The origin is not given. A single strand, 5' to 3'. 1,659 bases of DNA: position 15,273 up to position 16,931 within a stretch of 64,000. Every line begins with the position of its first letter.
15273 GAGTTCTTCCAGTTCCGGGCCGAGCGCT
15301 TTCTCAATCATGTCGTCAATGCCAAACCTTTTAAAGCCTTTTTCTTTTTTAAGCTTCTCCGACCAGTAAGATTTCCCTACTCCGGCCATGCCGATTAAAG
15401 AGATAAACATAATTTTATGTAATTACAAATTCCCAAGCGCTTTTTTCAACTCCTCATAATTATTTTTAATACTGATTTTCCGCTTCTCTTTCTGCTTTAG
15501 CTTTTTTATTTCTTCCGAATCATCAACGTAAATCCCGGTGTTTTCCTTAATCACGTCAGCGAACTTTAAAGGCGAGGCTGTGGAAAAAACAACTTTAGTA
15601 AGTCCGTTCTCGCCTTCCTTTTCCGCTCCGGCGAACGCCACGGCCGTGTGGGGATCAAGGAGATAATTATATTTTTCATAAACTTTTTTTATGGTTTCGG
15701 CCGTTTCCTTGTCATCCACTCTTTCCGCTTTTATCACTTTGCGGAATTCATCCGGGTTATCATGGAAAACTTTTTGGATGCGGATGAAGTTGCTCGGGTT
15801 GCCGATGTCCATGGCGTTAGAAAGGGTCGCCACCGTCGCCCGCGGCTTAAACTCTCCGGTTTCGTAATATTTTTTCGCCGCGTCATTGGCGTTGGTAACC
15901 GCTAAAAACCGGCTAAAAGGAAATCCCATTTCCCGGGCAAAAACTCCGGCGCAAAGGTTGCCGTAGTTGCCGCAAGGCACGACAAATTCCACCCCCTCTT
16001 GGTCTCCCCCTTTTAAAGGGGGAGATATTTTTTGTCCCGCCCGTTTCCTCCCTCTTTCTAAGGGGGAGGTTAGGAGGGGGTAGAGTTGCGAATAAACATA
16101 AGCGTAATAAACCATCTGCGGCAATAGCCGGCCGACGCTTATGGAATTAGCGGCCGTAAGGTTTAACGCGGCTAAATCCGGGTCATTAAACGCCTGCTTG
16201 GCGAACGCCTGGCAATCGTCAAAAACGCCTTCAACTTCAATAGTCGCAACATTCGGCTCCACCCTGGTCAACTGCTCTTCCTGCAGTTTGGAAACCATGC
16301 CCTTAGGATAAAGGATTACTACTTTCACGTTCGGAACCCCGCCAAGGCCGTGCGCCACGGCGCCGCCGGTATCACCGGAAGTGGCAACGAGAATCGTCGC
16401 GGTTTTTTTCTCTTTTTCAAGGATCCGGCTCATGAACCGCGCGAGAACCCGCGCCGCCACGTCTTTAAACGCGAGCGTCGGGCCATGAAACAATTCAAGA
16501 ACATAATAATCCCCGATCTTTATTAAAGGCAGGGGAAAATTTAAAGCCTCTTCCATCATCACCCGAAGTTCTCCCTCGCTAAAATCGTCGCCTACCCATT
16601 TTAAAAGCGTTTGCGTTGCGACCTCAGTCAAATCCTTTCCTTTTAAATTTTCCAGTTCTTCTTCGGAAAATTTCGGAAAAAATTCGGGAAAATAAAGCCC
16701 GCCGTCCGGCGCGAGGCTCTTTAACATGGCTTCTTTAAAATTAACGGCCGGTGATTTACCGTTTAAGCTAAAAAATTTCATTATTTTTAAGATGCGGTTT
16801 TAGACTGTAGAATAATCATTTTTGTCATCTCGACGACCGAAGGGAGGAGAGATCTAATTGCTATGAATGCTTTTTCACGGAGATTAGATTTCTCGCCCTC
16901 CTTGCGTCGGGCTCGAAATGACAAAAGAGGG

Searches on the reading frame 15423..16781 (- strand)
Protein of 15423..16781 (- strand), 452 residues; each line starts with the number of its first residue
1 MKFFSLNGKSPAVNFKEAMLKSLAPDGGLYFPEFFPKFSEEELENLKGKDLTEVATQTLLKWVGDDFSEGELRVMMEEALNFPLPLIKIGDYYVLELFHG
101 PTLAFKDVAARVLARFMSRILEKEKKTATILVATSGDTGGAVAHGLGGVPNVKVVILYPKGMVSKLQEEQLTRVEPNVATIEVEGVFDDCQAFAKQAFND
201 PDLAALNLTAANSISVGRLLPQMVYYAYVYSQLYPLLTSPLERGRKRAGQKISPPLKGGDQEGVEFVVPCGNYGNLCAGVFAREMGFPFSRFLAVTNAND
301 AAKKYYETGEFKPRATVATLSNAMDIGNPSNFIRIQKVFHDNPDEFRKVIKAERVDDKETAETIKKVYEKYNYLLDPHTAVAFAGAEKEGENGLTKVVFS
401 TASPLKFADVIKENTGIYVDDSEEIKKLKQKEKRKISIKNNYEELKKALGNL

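Call 28: search_solved_structures(query=window:15423-16781:-, show_alignments=2, max_evalue=1e-10)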
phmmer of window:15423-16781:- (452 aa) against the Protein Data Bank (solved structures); distinct sequences matched with E-value up to 1e-10: 5.
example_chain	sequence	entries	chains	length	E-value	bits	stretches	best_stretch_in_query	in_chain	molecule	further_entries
1vb3_A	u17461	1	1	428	3e-83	283.2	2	1-233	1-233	Threonine synthase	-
4f4f_A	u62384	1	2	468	8e-78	265.4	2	1-227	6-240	Threonine synthase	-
1kl7_A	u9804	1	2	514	7.1e-65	222.7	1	8-335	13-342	Threonine Synthase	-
8g1y_A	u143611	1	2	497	8.4e-61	209.3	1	11-340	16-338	Threonine synthase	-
3v7n_A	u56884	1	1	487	3.2e-53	184.3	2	94-230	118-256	Threonine synthase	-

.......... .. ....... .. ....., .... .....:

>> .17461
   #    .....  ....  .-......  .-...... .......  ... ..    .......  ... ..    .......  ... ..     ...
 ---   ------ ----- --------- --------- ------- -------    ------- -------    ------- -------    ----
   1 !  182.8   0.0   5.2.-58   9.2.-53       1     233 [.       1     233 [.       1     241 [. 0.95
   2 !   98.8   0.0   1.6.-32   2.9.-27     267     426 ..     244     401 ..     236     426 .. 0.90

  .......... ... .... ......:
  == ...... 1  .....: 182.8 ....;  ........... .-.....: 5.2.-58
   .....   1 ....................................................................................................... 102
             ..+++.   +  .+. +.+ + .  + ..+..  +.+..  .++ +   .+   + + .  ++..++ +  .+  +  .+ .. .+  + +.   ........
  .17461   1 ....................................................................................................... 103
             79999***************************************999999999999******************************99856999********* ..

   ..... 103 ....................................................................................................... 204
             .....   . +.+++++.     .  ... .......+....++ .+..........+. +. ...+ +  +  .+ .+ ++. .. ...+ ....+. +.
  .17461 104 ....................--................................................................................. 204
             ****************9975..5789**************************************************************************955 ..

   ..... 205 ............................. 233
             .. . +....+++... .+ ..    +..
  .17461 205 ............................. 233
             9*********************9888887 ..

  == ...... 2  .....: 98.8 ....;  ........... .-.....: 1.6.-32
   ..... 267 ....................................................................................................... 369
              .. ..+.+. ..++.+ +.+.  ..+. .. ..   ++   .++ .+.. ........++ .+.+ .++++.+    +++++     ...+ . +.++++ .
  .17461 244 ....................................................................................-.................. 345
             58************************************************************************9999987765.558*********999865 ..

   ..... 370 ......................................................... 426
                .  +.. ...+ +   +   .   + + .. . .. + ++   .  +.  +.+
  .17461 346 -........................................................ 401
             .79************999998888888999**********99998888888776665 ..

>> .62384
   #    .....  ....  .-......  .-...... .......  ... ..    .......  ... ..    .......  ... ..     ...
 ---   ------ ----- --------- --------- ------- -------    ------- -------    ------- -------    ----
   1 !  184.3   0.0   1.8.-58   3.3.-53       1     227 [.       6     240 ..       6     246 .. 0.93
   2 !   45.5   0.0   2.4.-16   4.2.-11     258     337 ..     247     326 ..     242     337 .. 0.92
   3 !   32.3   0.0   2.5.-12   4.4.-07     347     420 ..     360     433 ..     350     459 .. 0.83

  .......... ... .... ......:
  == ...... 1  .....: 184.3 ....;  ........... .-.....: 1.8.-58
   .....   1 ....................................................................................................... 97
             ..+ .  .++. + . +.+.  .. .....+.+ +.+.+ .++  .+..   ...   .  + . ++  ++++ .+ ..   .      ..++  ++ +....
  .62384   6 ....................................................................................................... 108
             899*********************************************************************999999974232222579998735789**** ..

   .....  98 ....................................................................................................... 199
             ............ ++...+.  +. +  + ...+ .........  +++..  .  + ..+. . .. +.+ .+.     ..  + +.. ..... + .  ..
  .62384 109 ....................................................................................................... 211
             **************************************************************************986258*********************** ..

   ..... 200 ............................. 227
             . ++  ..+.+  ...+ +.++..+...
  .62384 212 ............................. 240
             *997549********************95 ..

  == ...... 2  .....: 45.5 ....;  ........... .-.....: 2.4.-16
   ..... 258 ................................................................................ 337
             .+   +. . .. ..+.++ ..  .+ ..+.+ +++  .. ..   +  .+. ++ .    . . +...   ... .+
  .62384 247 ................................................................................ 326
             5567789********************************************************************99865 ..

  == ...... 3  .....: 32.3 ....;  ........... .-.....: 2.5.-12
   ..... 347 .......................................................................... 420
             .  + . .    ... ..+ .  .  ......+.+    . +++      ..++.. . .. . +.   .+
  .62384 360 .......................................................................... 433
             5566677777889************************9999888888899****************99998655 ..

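Call 48: search_protein_representatives(protein=window:15423-16781:-)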
Query: 452 residues. Proteins with E-value up to 0.001 (for the whole library): 8607; up to 1e-10: 4507; up to 1e-30: 1749. The best 150 are listed.
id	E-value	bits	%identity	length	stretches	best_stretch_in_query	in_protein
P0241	9.8e-139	479.3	53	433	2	2-232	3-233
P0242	2.2e-118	412.2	49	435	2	1-233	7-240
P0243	2.7e-111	388.9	48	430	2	1-233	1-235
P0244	1.3e-109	383.3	48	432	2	1-236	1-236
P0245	6.5e-109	381.0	45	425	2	1-233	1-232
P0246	4.3e-106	371.7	45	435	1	1-448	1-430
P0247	5.2e-105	368.2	46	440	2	1-235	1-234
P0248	6.1e-104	364.6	44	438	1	1-446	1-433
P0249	3.1e-103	362.3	49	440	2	1-235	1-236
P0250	1.6e-102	359.9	42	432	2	1-233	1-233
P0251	2.7e-102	359.2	45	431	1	1-448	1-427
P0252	2.3e-100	352.9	43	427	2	1-227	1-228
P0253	1.1e-99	350.6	44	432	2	1-232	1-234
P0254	1.7e-99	350.0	43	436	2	1-234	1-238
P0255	1.9e-99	349.8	46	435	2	1-233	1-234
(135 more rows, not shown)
